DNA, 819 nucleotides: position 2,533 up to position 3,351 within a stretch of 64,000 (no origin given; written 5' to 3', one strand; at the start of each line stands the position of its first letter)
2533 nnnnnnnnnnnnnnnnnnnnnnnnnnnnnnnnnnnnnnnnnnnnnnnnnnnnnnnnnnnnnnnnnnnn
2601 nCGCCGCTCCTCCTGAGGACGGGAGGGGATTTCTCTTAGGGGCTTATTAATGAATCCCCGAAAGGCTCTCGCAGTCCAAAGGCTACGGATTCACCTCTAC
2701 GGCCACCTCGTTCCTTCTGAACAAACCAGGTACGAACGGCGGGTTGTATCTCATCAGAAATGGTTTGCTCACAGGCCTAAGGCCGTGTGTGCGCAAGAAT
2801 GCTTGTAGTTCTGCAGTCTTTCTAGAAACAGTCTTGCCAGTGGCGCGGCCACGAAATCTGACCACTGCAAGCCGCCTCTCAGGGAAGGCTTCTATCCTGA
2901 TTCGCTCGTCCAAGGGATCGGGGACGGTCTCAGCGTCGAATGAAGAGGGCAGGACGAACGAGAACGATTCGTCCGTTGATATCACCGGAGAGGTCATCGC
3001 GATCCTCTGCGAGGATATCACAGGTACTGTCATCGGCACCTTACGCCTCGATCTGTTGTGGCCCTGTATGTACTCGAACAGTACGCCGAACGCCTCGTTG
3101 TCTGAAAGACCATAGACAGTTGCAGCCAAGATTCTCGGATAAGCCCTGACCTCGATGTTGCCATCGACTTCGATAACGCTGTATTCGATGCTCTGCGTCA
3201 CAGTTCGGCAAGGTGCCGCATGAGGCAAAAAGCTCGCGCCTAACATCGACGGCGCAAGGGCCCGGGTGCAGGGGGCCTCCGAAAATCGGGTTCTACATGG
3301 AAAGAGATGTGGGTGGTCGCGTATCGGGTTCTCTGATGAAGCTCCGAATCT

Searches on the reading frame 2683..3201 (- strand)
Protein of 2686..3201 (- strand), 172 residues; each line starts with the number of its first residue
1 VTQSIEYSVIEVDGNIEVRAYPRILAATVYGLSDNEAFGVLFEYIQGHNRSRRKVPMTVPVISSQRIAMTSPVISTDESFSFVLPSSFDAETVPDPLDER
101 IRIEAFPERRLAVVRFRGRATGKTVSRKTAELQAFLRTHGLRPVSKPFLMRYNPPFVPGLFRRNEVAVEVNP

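Call 28: find_related_loci(query=A1, collection=metagenome_contigs, flank=5000)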
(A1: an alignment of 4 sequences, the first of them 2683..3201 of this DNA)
Query A1 (172 aa) in metagenome_contigs; peptide patterns used: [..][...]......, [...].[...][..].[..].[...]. (x = any residue, [..] = any of these).
322 stretches matched a pattern; 134 encode a relative of the query (tblastn E <= 1e-3); the best 80 are kept; 80 distinct loci.
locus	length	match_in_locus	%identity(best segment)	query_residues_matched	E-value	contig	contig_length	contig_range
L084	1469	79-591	77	1-171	4e-93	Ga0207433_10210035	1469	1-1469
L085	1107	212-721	58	1-170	3e-67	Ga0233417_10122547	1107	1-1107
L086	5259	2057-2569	56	1-171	1e-58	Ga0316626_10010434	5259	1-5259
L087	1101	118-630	52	1-170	2e-57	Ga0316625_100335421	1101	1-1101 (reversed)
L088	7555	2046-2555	51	1-170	5e-53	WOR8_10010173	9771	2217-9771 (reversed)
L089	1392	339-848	49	1-170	4e-55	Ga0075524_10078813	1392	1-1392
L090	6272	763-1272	51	1-170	5e-53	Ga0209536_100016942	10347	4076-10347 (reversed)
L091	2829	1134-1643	46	1-170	6e-53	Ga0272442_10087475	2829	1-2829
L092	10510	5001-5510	49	1-170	4e-52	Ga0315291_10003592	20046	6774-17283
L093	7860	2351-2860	48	1-170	8e-52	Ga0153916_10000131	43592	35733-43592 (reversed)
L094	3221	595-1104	45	1-170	2e-51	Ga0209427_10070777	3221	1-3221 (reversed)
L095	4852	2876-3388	49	1-171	3e-51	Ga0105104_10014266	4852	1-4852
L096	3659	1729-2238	50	1-170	8e-51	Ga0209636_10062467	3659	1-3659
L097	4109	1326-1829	51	1-164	5e-51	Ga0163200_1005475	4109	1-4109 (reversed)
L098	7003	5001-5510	48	1-170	2e-50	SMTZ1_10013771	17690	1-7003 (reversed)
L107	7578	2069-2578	47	1-166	3e-47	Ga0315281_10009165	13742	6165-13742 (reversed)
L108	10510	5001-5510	47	1-166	3e-47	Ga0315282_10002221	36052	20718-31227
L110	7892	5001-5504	43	1-170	4e-41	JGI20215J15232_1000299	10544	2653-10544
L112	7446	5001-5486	41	1-164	3e-38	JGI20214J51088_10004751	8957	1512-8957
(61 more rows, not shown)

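Call 31: search_solved_structures(query=A1, max_evalue=0.01, show_alignments=1)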
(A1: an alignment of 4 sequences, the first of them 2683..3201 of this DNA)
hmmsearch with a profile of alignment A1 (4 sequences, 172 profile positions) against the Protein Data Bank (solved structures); distinct sequences matched with E-value up to 0.01: 9.
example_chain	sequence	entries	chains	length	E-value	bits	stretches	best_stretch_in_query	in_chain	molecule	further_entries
4ayz_B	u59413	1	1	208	6.4e-10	42.1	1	14-166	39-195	HEME-BINDING PROTEIN 2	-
5gqq_A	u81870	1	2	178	1.8e-09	40.7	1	14-166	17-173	Heme-binding protein 2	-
4ayz_A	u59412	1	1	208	2.7e-09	40.1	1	14-166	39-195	HEME-BINDING PROTEIN 2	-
3r8j_A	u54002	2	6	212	2.9e-09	40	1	14-166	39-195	Heme-binding protein 2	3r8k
4b0y_A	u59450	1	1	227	3.6e-09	39.7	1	14-166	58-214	HEME-BINDING PROTEIN 2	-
7oon_A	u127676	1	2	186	0.001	22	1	37-166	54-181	Heme-binding protein 1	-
2hva_A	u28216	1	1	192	0.0011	21.9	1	37-166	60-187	Heme-binding protein 1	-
2gov_A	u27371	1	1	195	0.0012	21.8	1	37-166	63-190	Heme-binding protein 1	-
4a1m_A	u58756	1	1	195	0.0012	21.8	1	37-166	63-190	HEME-BINDING PROTEIN 1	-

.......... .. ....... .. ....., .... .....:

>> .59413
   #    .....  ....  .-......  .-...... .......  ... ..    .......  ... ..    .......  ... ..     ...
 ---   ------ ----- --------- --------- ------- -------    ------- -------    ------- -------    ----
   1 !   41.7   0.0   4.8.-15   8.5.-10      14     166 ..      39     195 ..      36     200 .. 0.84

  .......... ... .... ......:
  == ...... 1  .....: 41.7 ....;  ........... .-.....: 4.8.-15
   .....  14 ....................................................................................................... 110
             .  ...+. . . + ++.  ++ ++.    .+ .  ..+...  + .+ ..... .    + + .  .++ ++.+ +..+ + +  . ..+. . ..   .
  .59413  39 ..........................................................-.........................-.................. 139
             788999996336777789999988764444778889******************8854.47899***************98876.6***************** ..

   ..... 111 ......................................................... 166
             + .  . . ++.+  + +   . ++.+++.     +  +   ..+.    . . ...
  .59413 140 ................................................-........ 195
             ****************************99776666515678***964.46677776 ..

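Call 45: search_protein_families(library=pfam, proteins=[L112:1039-2025:-, L112:2129-3028:+, L112:3141-4178:+, L112:4180-4962:+, L112:6616-7353:+, L110:3881-4804:+, L110:6992-7729:+, L108:6884-8122:+, L108:1891-3039:-, L108:3381-4013:+], max_evalue=0.001)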
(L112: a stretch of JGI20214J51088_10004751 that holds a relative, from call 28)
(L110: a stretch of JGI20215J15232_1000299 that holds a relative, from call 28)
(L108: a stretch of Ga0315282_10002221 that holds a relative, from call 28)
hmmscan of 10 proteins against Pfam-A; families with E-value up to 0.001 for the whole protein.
L112:1039-2025:- (328 aa): 2 families
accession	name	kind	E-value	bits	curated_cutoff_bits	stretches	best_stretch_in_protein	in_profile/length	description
PF08349.16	DUF1722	-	4.5e-38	130.5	22.5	1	192-308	1-117/117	Protein of unknown function (DUF1722)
PF04463.17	2-thiour_desulf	-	4.5e-33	114.7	34.7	1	9-150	1-141/141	2-thiouracil desulfurase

L112:2129-3028:+ (299 aa): 1 family
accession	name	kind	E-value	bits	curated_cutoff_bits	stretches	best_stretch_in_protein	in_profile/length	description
PF03851.20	UvdE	-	5.8e-58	196.7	24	1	22-262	27-272/275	UV-endonuclease UvdE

L112:3141-4178:+ (345 aa): 5 families
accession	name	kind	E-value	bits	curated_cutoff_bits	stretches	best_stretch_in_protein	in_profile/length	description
PF00005.33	ABC_tran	-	3.4e-34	118.8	25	1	28-171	2-137/137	ABC transporter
PF13304.12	AAA_21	-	1.3e-11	45.6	27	1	138-200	233-298/304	AAA domain, putative AbiEii toxin, Type IV TA system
PF13732.12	DrrA1-3_C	-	5.9e-08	33.7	27.4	1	224-321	1-80/81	ATP-binding protein DrrA1-3-like, C-terminal domain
PF13175.12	AAA_15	-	6e-06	26.5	32.1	0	42-114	28-91/374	AAA ATPase domain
PF02463.25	SMC_N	-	0.00087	19.2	40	0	42-209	29-209/220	RecF/RecN/SMC N terminal domain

L112:4180-4962:+ (260 aa): 2 families
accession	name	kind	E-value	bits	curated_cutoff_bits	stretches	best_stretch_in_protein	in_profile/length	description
PF01061.29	ABC2_membrane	-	1.4e-24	87.2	26.9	1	8-223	3-209/211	ABC-2 type transporter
PF12698.13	ABC2_membrane_3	-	6.1e-19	68.7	31.6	1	50-253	151-347/347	ABC-2 family transporter protein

L112:6616-7353:+ (245 aa): 3 families
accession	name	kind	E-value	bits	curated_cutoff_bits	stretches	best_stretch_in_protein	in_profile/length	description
PF12695.13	Abhydrolase_5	-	1.2e-48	165.5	27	1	67-230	2-163/164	Alpha/beta hydrolase family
PF00561.26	Abhydrolase_1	-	2.2e-07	31.2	25.8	1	123-155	70-102/245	alpha/beta hydrolase fold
PF12146.15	Hydrolase_4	-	4e-07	30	27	1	118-156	73-110/239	Serine aminopeptidase, S33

L110:3881-4804:+ (307 aa): 2 families
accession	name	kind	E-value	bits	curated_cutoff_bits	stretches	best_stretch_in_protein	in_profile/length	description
PF03851.20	UvdE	-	1.9e-59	201.6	24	1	19-270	16-272/275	UV-endonuclease UvdE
PF01261.30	AP_endonuc_2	-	2.6e-06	27.7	31.1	1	82-297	21-238/249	Xylose isomerase-like TIM barrel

L110:6992-7729:+ (245 aa): 3 families
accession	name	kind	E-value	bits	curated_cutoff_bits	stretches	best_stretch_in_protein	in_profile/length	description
PF12695.13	Abhydrolase_5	-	1e-48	165.7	27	1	67-230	2-163/164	Alpha/beta hydrolase family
PF12146.15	Hydrolase_4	-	6.9e-07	29.2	27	1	116-158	70-112/239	Serine aminopeptidase, S33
PF00561.26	Abhydrolase_1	-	2.5e-05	24.5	25.8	0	119-155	66-102/245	alpha/beta hydrolase fold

L108:6884-8122:+ (412 aa): 4 families
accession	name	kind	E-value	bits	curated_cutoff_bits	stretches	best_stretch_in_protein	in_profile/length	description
PF13692.12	Glyco_trans_1_4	-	3.3e-25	89.4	27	1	243-374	2-142/142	Glycosyl transferases group 1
PF00534.26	Glycos_transf_1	-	6.2e-13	49.1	26.4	1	236-387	9-171/172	Glycosyl transferases group 1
PF13524.12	Glyco_trans_1_2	-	9.5e-09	35.8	25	1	275-396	15-136/144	Glycosyl transferase-like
PF13439.12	Glyco_transf_4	-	1.3e-08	35.5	28.5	1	125-226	86-168/170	Glycosyltransferase Family 4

L108:1891-3039:- (382 aa): 1 family
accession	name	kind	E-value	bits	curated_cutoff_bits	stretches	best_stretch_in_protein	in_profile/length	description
PF00368.23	HMG-CoA_red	-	6.3e-127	424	27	1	15-382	2-368/368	Hydroxymethylglutaryl-coenzyme A reductase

L108:3381-4013:+ (210 aa): 7 families
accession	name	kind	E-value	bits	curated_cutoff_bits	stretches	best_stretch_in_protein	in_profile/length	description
PF13240.11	Zn_Ribbon_1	-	7.7e-08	32.3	25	1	36-57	1-22/23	zinc-ribbon domain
PF19609.4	DUF6114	-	1.3e-07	32.6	27.9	1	103-206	5-103/106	Family of unknown function (DUF6114)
PF13248.11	Zn_ribbon_3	-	1.3e-06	28.1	27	1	36-58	4-26/26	zinc-ribbon domain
PF24463.1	DUF7577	-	1.7e-06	28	28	1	36-59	4-27/27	Domain of unknown function (DUF7577)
PF24460.1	DUF7575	-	3.6e-05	23.5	28.5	1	35-58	4-27/28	Domain of unknown function (DUF7575)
PF17032.10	Zn_ribbon_15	-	6.9e-05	24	28.9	1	32-55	50-73/73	zinc-ribbon family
PF12773.13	DZR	-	9.1e-05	23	27.3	1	35-55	13-45/45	Double zinc ribbon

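Call 72: find_homologous_proteins(query=window:2686-3201:-, max_evalue=1e-10)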
Query window:2686-3201:- (172 aa): 224 proteins with E <= 1e-10 among 296 candidates; the best 120 are listed.
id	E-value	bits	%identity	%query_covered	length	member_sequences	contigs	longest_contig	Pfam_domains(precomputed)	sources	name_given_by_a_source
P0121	4.6e-105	366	99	100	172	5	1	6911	PF04832.18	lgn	-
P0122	1.1e-92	326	89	99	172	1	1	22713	PF04832.18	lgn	-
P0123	2.0e-81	290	77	99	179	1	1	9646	PF04832.18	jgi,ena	-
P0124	4.0e-62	227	59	99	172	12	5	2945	PF04832.18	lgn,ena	-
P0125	1.7e-61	225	58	100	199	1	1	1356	PF04832.18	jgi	jgi:hypothetical protein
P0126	6.3e-59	216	57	97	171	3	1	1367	PF04832.18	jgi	-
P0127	2.9e-58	214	59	99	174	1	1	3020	PF04832.18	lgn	-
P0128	1.7e-57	212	56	99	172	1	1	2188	PF04832.18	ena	-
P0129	1.9e-57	212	58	99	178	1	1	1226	PF04832.18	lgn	-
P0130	3.3e-56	208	55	99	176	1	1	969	PF04832.18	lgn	-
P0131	6.3e-56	207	57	99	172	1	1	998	PF04832.18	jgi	jgi:hypothetical protein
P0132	1.3e-54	203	53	99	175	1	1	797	PF04832.18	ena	-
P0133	2.4e-54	202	55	99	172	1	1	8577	PF04832.18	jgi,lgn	jgi:hypothetical protein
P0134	2.6e-54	201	55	99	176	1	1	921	PF04832.18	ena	-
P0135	3.4e-54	201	57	99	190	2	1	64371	PF04832.18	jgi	-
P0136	6.5e-54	200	53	99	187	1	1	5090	PF04832.18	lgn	-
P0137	7.6e-54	200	55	99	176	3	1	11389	PF04832.18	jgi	-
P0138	3.7e-53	198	55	99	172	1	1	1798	PF04832.18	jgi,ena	-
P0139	5.0e-53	197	54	99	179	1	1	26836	PF04832.18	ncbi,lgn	-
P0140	5.5e-53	197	55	99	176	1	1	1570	PF04832.18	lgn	-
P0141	8.3e-53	197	54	100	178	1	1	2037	PF04832.18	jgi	jgi:hypothetical protein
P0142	1.0e-52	196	53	99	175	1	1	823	PF04832.18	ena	-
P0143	1.4e-52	196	54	99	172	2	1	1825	PF04832.18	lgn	-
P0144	2.0e-52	195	53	95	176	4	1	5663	PF04832.18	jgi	jgi:hypothetical protein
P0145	2.4e-52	195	53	99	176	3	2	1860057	PF04832.18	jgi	jgi:hypothetical protein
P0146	4.0e-52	194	54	100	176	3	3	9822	PF04832.18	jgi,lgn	jgi:hypothetical protein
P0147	1.2e-51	193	52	99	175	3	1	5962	PF04832.18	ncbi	-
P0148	1.9e-51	192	53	99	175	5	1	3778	PF04832.18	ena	-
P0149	1.9e-51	192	52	99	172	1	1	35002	PF04832.18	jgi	jgi:hypothetical protein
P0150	3.7e-51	191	55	99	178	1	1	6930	PF04832.18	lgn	-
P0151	4.5e-51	191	56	99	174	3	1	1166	PF04832.18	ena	-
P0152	4.7e-51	191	55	99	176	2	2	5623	PF04832.18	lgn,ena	-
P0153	5.4e-51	191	51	100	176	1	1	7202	PF04832.18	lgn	-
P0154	5.9e-51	191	52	99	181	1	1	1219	PF04832.18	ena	-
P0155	6.8e-51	190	53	99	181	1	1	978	PF04832.18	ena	-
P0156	8.5e-51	190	55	99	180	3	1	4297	PF04832.18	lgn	-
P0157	8.7e-51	190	51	99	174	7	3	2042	PF04832.18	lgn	-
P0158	2.0e-50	189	52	99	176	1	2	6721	PF04832.18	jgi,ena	-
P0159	2.9e-50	188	52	99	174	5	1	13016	PF04832.18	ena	-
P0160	3.8e-50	188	54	100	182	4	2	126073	PF04832.18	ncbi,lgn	-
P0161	4.0e-50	188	51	99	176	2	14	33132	PF04832.18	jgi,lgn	jgi:hypothetical protein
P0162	6.0e-50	187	53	100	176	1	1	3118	PF04832.18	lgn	-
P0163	1.4e-49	186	50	99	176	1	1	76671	PF04832.18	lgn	-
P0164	2.3e-49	185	54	99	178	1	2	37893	PF04832.18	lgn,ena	-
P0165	2.9e-49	185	51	99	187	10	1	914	PF04832.18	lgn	-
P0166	3.9e-49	185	54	99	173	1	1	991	PF04832.18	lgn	-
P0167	5.5e-49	184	54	99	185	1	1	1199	PF04832.18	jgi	-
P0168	6.8e-49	184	51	99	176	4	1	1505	PF04832.18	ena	-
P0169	7.3e-49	184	53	99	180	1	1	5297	PF04832.18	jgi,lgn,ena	-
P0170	1.8e-48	183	51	99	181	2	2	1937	PF04832.18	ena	-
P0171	2.1e-48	182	51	99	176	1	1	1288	PF04832.18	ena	-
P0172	2.8e-48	182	50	99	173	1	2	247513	PF04832.18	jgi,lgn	jgi:hypothetical protein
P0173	3.0e-48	182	53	99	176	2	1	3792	PF04832.18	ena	-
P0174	3.0e-48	182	52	99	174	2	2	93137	PF04832.18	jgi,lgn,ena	-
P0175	3.1e-48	182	53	100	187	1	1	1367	PF04832.18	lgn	-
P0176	4.1e-48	181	51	99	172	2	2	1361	PF04832.18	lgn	-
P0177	8.2e-48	180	53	99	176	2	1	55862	PF04832.18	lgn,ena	-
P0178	1.4e-47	180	58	85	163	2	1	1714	PF04832.18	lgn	-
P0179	2.0e-47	179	52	99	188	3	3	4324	PF04832.18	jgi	jgi:hypothetical protein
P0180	2.0e-47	179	50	99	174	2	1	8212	PF04832.18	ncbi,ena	ncbi:MAG: SOUL family heme-binding protein [Thermoplasmatota archaeon]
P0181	2.2e-47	179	52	99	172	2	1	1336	PF04832.18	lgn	-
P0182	2.2e-47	179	49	99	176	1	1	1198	PF04832.18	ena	-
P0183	2.4e-47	179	50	99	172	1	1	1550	PF04832.18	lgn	-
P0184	2.4e-47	179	51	99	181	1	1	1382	PF04832.18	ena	-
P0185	2.5e-47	179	52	100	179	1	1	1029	PF04832.18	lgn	-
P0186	2.8e-47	179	50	99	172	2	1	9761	PF04832.18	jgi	jgi:hypothetical protein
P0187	3.2e-47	178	48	99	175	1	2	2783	PF04832.18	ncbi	-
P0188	3.4e-47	178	48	99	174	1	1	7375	PF04832.18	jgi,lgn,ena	jgi:effector-binding domain-containing protein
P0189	3.8e-47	178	51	98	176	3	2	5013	PF04832.18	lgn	-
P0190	4.8e-47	178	53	99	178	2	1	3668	PF04832.18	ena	-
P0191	5.5e-47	178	51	99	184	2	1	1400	PF04832.18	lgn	-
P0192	7.4e-47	177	53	100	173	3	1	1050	PF04832.18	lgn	-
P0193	7.7e-47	177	51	99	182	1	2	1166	PF04832.18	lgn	-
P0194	9.6e-47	177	54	99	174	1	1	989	PF04832.18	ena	-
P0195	1.2e-46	177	52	99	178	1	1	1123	PF04832.18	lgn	-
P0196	1.3e-46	176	51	99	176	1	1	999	PF04832.18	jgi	jgi:hypothetical protein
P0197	1.4e-46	176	53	99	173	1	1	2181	PF04832.18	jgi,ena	-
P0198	1.5e-46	176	53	99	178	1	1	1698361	PF04832.18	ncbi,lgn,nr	ncbi:MAG: heme-binding protein [Methanobacteriota archaeon]|nr:MAG: heme-binding protein [Euryarchae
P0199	1.7e-46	176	51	99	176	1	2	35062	PF04832.18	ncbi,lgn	-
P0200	1.8e-46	176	51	99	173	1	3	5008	PF04832.18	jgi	jgi:hypothetical protein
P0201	2.2e-46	176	51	99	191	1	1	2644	PF04832.18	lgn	-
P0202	3.4e-46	175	57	91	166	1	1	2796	PF04832.18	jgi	-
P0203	3.6e-46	175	52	99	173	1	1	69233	PF04832.18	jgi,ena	-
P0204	3.9e-46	175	52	99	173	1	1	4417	PF04832.18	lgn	-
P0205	4.0e-46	175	51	99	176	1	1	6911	PF04832.18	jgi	jgi:hypothetical protein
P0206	4.8e-46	175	50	100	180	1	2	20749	PF04832.18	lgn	-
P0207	6.9e-46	174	50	99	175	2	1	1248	PF04832.18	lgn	-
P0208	8.2e-46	174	51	99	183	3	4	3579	PF04832.18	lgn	-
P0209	1.2e-45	173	52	99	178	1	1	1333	PF04832.18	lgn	-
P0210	1.5e-45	173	49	99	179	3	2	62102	PF04832.18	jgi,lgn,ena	-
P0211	1.6e-45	173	50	99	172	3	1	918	PF04832.18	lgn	-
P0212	3.1e-45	172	50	99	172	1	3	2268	PF04832.18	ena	-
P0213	3.2e-45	172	50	99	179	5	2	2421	PF04832.18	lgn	-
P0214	4.8e-45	171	51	99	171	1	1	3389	PF04832.18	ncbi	-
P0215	6.9e-45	171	48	99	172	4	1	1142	PF04832.18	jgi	-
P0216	1.4e-44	170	50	99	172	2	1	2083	PF04832.18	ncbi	-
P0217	1.4e-44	170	49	99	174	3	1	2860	PF04832.18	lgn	-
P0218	1.5e-44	170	50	99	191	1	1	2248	PF04832.18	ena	-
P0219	3.6e-44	169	51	99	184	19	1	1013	PF04832.18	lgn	-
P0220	4.0e-44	168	48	99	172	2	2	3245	PF04832.18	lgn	-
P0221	4.3e-44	168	51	99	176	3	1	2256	PF04832.18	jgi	jgi:hypothetical protein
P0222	6.8e-44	168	51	99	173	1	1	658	PF04832.18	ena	-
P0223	1.4e-43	167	51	99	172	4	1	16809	PF04832.18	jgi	-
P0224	1.8e-43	166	47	99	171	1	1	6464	PF04832.18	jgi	jgi:hypothetical protein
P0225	2.7e-43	166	52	99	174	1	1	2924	PF04832.18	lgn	-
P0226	3.3e-43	165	49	99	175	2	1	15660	PF04832.18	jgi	jgi:hypothetical protein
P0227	9.6e-43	164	49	99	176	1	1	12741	PF04832.18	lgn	-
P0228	4.5e-42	162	49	99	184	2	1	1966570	PF04832.18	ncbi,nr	ncbi:MAG: heme-binding protein [Methanobacteriota archaeon]|nr:MAG: heme-binding protein [Euryarchae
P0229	7.4e-42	161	47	99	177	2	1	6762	PF04832.18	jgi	jgi:hypothetical protein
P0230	7.6e-42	161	43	99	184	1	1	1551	PF04832.18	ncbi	-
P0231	9.5e-42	161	47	99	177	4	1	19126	PF04832.18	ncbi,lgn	-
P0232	1.2e-41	160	52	81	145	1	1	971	PF04832.18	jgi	jgi:hypothetical protein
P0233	1.3e-41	160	48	99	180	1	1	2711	PF04832.18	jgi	jgi:hypothetical protein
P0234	1.5e-41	160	55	87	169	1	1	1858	PF04832.18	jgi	jgi:hypothetical protein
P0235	1.6e-41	160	47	99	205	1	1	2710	PF04832.18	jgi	jgi:hypothetical protein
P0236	2.3e-41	159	46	99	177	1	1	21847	PF04832.18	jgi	jgi:hypothetical protein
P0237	3.2e-41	159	46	99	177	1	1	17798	PF04832.18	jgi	jgi:hypothetical protein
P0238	7.4e-41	158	49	99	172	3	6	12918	PF04832.18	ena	-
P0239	2.3e-40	156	49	99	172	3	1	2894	PF04832.18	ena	-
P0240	2.4e-40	156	41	99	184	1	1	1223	PF04832.18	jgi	jgi:hypothetical protein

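Call 73: find_encoding_contigs(protein=P0122, flank=2500, max_places=1)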
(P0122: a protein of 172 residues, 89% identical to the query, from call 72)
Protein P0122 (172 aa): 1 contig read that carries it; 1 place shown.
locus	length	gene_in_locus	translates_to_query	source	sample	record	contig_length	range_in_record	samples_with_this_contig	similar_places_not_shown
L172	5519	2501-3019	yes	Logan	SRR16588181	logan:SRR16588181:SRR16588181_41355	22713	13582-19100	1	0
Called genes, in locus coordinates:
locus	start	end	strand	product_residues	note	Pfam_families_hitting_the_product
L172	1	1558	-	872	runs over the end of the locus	PF01326:PPDK_N, PF27448:Rph_4th, PF00391:PEP-utilizers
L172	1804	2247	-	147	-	-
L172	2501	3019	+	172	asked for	PF04832:SOUL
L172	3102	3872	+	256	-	PF18761:Heliorhodopsin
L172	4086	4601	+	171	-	PF12641:Flavodoxin_3, PF12724:Flavodoxin_5 (weak)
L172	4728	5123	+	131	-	-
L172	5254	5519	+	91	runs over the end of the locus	-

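Call 74: find_encoding_contigs(protein=P0123, flank=2500, max_places=1)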
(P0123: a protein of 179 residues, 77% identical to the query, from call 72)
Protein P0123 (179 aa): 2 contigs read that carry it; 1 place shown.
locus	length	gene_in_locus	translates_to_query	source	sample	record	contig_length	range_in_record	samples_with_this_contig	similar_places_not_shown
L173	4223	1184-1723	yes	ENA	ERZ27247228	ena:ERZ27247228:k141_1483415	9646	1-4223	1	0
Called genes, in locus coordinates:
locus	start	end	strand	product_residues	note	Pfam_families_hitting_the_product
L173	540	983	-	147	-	-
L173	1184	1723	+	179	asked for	PF04832:SOUL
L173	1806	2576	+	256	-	PF18761:Heliorhodopsin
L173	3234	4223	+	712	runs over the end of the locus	PF04389:Peptidase_M28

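Call 75: find_encoding_contigs(protein=P0133, flank=2500, max_places=1)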
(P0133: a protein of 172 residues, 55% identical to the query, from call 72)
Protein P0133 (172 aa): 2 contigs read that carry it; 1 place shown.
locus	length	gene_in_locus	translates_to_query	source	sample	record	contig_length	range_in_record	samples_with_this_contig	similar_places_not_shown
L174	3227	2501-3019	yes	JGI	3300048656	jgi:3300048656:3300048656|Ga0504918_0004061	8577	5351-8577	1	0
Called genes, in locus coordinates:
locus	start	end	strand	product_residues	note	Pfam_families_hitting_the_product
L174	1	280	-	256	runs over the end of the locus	PF08986:DUF1889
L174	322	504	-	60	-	-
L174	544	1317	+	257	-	PF18761:Heliorhodopsin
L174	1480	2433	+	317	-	PF00291:PALP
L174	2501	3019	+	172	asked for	PF04832:SOUL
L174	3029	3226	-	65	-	?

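Call 76: find_encoding_contigs(protein=P0135, flank=2500, max_places=1)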
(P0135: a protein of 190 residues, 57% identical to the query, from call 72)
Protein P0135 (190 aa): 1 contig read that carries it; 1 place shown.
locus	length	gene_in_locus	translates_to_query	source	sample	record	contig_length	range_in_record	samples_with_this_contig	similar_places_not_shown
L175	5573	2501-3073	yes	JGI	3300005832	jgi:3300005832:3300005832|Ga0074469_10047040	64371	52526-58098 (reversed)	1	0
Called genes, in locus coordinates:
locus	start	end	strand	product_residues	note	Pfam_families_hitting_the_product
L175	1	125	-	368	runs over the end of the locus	PF12698:ABC2_membrane_3, PF01061:ABC2_membrane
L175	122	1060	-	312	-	PF00005:ABC_tran, PF13304:AAA_21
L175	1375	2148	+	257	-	PF18761:Heliorhodopsin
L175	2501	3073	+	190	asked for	PF04832:SOUL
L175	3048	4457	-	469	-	PF00083:Sugar_tr, PF07690:MFS_1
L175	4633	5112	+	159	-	PF01625:PMSR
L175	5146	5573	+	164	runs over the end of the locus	PF00881:Nitroreductase, PF14512:TM1586_NiRdase (weak), PF00881:Nitroreductase, PF14512:TM1586_NiRdase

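Call 77: find_encoding_contigs(protein=P0137, flank=2500, max_places=1)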
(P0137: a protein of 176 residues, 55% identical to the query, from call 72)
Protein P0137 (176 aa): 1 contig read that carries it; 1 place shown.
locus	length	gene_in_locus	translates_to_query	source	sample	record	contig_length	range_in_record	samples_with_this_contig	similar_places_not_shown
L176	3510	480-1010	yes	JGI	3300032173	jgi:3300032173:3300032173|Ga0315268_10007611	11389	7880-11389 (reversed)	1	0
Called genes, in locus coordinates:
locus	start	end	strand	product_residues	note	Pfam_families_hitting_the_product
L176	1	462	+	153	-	?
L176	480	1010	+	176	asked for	PF04832:SOUL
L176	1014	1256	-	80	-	-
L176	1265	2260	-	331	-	PF00483:NTP_transferase, PF12804:NTP_transf_3, PF24894:Hexapep_GlmU, PF25084:LbH_EIF2B (weak), PF25087:GMPPB_C (weak)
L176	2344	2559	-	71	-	PF01423:LSM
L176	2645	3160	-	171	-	PF04079:SMC_ScpB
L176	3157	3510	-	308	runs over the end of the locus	PF02616:SMC_ScpA (faint)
